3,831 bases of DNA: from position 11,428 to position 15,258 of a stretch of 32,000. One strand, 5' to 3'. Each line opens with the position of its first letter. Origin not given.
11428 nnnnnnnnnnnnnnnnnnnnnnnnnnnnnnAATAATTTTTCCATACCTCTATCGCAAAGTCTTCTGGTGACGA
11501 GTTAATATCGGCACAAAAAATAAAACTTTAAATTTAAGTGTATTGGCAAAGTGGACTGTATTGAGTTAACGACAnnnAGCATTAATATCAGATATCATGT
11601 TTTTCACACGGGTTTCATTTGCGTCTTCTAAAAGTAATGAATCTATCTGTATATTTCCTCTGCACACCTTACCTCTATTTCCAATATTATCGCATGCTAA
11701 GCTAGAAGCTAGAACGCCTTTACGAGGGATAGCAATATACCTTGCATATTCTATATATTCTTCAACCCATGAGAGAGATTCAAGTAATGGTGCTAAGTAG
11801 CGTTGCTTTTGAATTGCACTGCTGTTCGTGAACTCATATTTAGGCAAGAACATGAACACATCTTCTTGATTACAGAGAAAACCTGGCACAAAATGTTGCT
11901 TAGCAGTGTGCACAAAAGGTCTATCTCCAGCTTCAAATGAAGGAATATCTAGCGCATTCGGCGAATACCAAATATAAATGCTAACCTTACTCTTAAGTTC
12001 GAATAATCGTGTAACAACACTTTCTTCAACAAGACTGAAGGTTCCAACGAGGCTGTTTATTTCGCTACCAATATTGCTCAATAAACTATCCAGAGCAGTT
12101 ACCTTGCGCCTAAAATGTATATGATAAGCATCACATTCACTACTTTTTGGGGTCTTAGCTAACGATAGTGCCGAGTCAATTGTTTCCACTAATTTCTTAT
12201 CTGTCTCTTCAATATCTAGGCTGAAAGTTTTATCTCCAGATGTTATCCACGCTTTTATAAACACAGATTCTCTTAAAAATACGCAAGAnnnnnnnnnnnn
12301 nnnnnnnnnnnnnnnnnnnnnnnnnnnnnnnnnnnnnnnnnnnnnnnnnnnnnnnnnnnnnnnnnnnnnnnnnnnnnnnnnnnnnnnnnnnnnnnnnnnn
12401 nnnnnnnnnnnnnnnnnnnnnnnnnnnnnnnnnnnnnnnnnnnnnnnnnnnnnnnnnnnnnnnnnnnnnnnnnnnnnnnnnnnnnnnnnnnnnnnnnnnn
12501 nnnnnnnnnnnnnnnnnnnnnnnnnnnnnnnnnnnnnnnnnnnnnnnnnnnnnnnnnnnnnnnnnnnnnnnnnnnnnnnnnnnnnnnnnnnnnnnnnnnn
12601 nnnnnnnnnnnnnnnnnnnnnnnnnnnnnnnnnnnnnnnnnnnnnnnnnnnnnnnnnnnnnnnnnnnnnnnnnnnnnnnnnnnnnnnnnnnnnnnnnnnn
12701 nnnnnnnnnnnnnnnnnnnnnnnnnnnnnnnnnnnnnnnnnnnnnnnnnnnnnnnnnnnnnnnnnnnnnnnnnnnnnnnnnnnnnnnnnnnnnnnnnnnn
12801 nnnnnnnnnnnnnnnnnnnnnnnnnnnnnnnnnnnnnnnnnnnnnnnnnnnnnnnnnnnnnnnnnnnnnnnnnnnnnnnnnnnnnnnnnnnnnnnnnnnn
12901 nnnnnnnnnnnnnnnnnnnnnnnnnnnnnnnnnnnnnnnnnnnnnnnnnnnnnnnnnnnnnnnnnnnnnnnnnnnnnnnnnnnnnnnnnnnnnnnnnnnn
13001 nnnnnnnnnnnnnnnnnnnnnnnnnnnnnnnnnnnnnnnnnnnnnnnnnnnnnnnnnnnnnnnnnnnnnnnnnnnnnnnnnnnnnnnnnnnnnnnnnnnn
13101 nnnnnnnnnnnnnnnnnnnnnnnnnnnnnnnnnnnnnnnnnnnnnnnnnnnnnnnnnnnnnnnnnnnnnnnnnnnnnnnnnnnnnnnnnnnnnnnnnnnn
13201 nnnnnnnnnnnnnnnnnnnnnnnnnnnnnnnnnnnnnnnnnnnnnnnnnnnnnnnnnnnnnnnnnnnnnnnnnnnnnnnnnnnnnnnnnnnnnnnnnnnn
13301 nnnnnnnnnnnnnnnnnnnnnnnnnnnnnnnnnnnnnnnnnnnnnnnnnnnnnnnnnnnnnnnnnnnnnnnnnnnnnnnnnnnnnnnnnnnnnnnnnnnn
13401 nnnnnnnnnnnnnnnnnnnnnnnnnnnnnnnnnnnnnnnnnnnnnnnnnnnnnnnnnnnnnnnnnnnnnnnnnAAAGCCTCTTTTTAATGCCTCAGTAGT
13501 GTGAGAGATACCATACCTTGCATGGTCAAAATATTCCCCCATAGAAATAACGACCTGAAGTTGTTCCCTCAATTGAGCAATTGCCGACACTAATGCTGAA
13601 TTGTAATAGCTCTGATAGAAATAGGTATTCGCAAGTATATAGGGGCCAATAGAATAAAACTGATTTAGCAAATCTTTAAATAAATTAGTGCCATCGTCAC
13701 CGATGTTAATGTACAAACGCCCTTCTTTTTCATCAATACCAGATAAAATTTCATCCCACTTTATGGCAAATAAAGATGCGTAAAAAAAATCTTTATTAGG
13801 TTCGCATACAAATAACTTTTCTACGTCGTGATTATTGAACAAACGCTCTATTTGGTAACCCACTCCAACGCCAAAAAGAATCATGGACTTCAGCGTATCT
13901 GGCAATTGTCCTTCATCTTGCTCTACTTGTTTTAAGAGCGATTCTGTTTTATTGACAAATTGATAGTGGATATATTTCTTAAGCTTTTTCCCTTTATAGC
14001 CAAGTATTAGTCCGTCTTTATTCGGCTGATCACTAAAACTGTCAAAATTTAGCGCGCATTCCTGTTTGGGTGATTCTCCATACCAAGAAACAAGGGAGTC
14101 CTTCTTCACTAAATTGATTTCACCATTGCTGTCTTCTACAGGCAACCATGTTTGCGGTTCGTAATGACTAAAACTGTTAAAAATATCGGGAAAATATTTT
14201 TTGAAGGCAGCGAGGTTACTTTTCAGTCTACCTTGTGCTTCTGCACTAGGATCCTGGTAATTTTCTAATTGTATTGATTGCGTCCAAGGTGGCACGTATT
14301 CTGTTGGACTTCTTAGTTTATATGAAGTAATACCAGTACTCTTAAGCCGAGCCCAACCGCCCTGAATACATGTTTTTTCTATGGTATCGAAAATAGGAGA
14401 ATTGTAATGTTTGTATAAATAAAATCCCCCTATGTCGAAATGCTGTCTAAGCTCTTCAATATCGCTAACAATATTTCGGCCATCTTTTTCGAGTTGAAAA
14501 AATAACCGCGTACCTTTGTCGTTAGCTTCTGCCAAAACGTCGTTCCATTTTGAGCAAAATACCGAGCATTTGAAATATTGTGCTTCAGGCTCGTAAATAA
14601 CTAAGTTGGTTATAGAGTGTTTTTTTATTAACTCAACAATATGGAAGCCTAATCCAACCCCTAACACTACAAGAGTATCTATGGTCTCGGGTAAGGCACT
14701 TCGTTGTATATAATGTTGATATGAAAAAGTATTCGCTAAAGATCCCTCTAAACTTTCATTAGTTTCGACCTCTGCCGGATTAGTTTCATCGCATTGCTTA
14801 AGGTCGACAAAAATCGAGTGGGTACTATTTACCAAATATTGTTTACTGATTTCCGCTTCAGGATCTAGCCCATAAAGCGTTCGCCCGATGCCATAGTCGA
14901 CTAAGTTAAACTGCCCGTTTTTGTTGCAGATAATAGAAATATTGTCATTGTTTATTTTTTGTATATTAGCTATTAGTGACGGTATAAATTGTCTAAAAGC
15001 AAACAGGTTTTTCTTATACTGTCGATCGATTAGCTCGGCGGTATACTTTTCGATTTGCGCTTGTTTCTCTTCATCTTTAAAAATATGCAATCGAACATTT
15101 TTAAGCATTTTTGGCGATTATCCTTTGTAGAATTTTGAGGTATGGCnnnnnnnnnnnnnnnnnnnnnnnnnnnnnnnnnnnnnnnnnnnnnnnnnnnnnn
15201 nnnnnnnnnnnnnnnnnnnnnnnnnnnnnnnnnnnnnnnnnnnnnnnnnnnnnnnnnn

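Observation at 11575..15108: Giant Maf with a tandemly duplicated N-terminal domain and a long extra C-terminal region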

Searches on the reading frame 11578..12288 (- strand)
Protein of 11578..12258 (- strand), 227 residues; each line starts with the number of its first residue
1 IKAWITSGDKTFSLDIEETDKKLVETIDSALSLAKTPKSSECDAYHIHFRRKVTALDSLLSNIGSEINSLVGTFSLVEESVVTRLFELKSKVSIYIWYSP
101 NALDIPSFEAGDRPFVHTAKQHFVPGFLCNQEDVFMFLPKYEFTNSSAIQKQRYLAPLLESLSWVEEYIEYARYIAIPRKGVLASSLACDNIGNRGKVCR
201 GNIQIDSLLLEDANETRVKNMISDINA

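Call 37: search_protein_families(library=pfam, proteins=[window:11578-12258:-], max_evalue=10)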
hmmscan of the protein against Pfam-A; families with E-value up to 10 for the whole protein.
window:11578-12258:- (227 aa): 0 families

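Call 43: search_protein_representatives(protein=window:11578-12258:-)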
Query: 227 residues. Proteins with E-value up to 0.001 (for the whole library): 0; up to 1e-10: 0; up to 1e-30: 0. The best 0 are listed.

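Call 52: predict_structure(alignment_id=A3)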
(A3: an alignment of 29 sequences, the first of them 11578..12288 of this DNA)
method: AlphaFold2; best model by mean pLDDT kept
length: 237 residues; sequences in the alignment: 29
mean_pLDDT: 91.9   pTM: 0.89
mean pLDDT of the five models: 91.9, 91.5, 91.4, 90.9, 89.5
residues with pLDDT >= 90: 176; 70-90: 52; 50-70: 9; < 50: 0
segments of 3 or more residues with pLDDT < 50: none
pLDDT, mean of each block of 10 residues (from residue 1): 78 89 90 86 72 91 92 92 94 90 96 93 92 93 97 97 98 96 97 96 95 97 95 88
secondary structure, 60 per line:
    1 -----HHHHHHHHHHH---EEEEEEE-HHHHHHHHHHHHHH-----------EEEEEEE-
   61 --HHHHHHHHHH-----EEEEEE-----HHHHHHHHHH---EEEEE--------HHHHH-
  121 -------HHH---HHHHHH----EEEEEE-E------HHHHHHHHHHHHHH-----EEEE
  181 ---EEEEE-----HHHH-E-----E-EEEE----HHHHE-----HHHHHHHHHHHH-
elements in order: H6-16 E20-26 H28-41 E53-59 H63-72 E78-83 H89-98 E102-106 H115-119 H134-139 E144-149 H158-171 E177-180 E184-188 H194-197 E207-210 H215-218 H225-236

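Call 55: fold_search(model_id=the predicted structure, library=pdb)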
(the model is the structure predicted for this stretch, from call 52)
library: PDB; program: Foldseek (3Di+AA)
matches with E <= 10: 934; with E <= 0.001: 0
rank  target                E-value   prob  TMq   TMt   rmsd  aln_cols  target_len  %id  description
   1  8h27_B                5.5e-02  0.28  0.28  0.32   9.8       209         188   13  Crystal structure of MnmM from S. aureus complexed with SAM (2.04 A) (released 2023-01-25)
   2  8h26_C                1.3e-01  0.14  0.24  0.28  10.3       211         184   14  Crystal structure of MnmM from S. aureus complexed with SAH (1.50 A) (released 2023-01-18)
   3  6d25_B                1.4e-01  0.21  0.19  0.12  10.3       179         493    8  Crystal structure of the GH51 arabinofuranosidase from Xanthomonas axonopodis pv. citri (released 2019-02-20)
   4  3s40_B                1.5e-01  0.18  0.28  0.24  12.5       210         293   13  The crystal structure of a diacylglycerol kinases from Bacillus anthracis str. Sterne (released 2011-06-01)
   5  8h26_A                1.6e-01  0.16  0.26  0.31   9.9       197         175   14  Crystal structure of MnmM from S. aureus complexed with SAH (1.50 A) (released 2023-01-18)
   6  8h1b_B                1.6e-01  0.15  0.26  0.30  10.0       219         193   14  Crystal structure of MnmM from S. aureus complexed with SAM and tRNA anti-codon stem loop (ASL) (1.55 A) (released 2023-01-25)
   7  6ka1_B                1.7e-01  0.09  0.20  0.16  17.2       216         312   12  E.coli Malate dehydrogenase (released 2020-06-17)
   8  6ka1_A                1.7e-01  0.08  0.20  0.17  17.1       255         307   12  E.coli Malate dehydrogenase (released 2020-06-17)
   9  3kzh_A                1.8e-01  0.10  0.18  0.14  12.8       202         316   10  Crystal structure of a putative sugar kinase from Clostridium perfringens (released 2009-12-22)
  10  6ka1_C                1.8e-01  0.08  0.19  0.17  17.4       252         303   12  E.coli Malate dehydrogenase (released 2020-06-17)
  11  7kws_B                1.9e-01  0.14  0.26  0.18  12.0       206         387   13  Cj1441 with NAD+ and UDP-glucose (released 2021-01-13)
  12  3qfe_B                2.1e-01  0.15  0.21  0.18  10.7       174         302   11  Crystal structures of a putative dihydrodipicolinate synthase family protein from Coccidioides immitis (released 2011-02-02)
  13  8h27_D                2.1e-01  0.13  0.24  0.29  10.6       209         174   10  Crystal structure of MnmM from S. aureus complexed with SAM (2.04 A) (released 2023-01-25)
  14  8h27_A                2.1e-01  0.11  0.23  0.27  10.6       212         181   14  Crystal structure of MnmM from S. aureus complexed with SAM (2.04 A) (released 2023-01-25)
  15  9u47_A                2.1e-01  0.08  0.21  0.17  19.0       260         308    8  Cryo-EM structure of spMETTL16 in complex with U6 snRNA_delta17 (released 2025-08-06)
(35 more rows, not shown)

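Call 74: search_solved_structures(query=A3, max_evalue=10)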
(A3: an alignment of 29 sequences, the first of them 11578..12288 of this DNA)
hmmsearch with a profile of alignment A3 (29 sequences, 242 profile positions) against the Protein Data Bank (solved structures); distinct sequences matched with E-value up to 10: 1.
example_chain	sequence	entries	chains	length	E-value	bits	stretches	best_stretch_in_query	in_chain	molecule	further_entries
5ydk_A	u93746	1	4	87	0.15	15.2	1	19-81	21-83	E3 ubiquitin-protein ligase RNF168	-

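Call 78: find_homologous_proteins(query=A3, max_evalue=0.001)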
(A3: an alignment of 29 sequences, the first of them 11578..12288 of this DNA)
Query A3 (29 sequences): 8000 candidates shared short words with the query, none scored E <= 0.001.

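Call 81: fold_search(model_id=the predicted structure, library=viral)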
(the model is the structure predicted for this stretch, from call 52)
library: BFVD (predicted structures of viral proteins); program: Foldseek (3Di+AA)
matches with E <= 10: 703; with E <= 0.001: 0
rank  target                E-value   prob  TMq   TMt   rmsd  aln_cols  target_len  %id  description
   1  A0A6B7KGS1            7.3e-03  0.28  0.22  0.19  15.7       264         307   13  MTASE-1 [Spodoptera cosmioides nucleopolyhedrovirus]
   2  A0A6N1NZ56            8.2e-03  0.35  0.24  0.21  13.8       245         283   11  Spermidine synthase [Tupanvirus soda lake]
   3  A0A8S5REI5            1.5e-02  0.44  0.24  0.14   9.8       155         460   10  Uncharacterized protein [virus sp. ctL1g6]
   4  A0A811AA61            1.5e-02  0.15  0.21  0.19  11.8       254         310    9  (no name in the UniProt tables at hand)
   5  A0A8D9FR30            4.5e-02  0.20  0.22  0.15  12.5       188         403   17  Putative ATPase [uncultured marine phage]
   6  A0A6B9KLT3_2          4.5e-02  0.16  0.20  0.07  13.7       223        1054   10  RNA-directed RNA polymerase [Atrato Chu-like virus 4]
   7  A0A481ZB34            5.8e-02  0.08  0.17  0.15  15.5       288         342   12  FtsJ-like methyltransferase [Pithovirus LCPAC403]
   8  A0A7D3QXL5            6.2e-02  0.12  0.21  0.21  19.1       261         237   10  VV A32-like packaging ATPase [Fadolivirus FV1/VV64]
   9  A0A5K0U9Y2            9.1e-02  0.15  0.26  0.17  12.7       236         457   14  Small RNA 2'-O-methyltransferase [Yasminevirus sp. GU-2018]
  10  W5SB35                9.7e-02  0.09  0.20  0.17  11.7       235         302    9  Cap-specific mRNA (nucleoside-2'-O-)-methyltransferase [Pithovirus sibericum]
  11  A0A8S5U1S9            1.1e-01  0.09  0.22  0.13  17.5       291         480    9  Cytosine specific methyltransferase [Siphoviridae sp. ctdHi7]
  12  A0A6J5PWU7            1.3e-01  0.12  0.23  0.25  10.1       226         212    9  MetW, methionine biosynthesis protein MetW [uncultured Caudovirales phage]
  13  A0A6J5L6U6            1.5e-01  0.63  0.27  0.19   5.2       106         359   10  Uncharacterized protein [uncultured Caudovirales phage]
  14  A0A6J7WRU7            1.6e-01  0.15  0.21  0.26  13.9       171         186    9  Uncharacterized protein [uncultured Caudovirales phage]
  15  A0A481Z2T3            1.8e-01  0.10  0.20  0.07  10.9       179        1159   12  Glycosyl transferase family 8 [Mimivirus LCMiAC02]
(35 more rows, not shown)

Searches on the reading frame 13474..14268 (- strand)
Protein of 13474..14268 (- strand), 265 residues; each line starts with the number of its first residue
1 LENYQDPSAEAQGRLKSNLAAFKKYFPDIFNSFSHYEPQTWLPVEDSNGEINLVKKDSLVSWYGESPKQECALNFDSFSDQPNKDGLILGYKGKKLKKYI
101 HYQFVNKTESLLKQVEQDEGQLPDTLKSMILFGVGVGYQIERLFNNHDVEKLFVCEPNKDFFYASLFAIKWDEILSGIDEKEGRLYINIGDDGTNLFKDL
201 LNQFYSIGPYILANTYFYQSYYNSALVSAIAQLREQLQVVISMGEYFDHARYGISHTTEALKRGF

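Call 37: search_protein_families(library=pfam, proteins=[window:13474-14268:-], max_evalue=10)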
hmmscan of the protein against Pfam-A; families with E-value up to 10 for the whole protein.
window:13474-14268:- (265 aa): 2 families
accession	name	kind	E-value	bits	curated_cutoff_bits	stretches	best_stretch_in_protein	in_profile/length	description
PF20157.4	Maf_flag10_N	-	9e-86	287.5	23.5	1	14-242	1-228/228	Glycosyltransferase Maf N-terminal domain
PF03123.20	CAT_RBD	-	0.1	13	25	1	127-159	20-54/57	CAT RNA binding domain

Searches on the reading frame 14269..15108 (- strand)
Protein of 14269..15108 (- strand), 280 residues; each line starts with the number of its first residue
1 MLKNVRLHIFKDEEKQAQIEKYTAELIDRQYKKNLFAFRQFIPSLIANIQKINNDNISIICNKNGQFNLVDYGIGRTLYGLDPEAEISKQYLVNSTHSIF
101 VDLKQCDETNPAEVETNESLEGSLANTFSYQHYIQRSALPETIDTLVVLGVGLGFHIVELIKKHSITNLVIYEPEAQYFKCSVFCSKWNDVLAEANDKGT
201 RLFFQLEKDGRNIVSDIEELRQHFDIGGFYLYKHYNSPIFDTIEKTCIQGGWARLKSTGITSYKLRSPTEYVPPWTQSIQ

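Call 37: search_protein_families(library=pfam, proteins=[window:14269-15108:-], max_evalue=10)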
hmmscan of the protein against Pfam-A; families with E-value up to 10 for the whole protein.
window:14269-15108:- (280 aa): 1 family
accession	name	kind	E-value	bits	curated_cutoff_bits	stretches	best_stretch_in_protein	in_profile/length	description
PF20157.4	Maf_flag10_N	-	3.6e-37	128.4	23.5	1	31-244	2-216/228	Glycosyltransferase Maf N-terminal domain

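Call 73: search_solved_structures(query=window:14269-15108:-, max_evalue=10, show_alignments=1)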
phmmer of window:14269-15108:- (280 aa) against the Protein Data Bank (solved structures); distinct sequences matched with E-value up to 10: 2.
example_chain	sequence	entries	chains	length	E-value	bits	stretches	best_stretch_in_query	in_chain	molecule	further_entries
5mu5_A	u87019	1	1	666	0.32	13.6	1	146-239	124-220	Uncharacterized protein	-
3t8k_A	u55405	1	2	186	0.33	13.5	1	154-243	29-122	uncharacterized protein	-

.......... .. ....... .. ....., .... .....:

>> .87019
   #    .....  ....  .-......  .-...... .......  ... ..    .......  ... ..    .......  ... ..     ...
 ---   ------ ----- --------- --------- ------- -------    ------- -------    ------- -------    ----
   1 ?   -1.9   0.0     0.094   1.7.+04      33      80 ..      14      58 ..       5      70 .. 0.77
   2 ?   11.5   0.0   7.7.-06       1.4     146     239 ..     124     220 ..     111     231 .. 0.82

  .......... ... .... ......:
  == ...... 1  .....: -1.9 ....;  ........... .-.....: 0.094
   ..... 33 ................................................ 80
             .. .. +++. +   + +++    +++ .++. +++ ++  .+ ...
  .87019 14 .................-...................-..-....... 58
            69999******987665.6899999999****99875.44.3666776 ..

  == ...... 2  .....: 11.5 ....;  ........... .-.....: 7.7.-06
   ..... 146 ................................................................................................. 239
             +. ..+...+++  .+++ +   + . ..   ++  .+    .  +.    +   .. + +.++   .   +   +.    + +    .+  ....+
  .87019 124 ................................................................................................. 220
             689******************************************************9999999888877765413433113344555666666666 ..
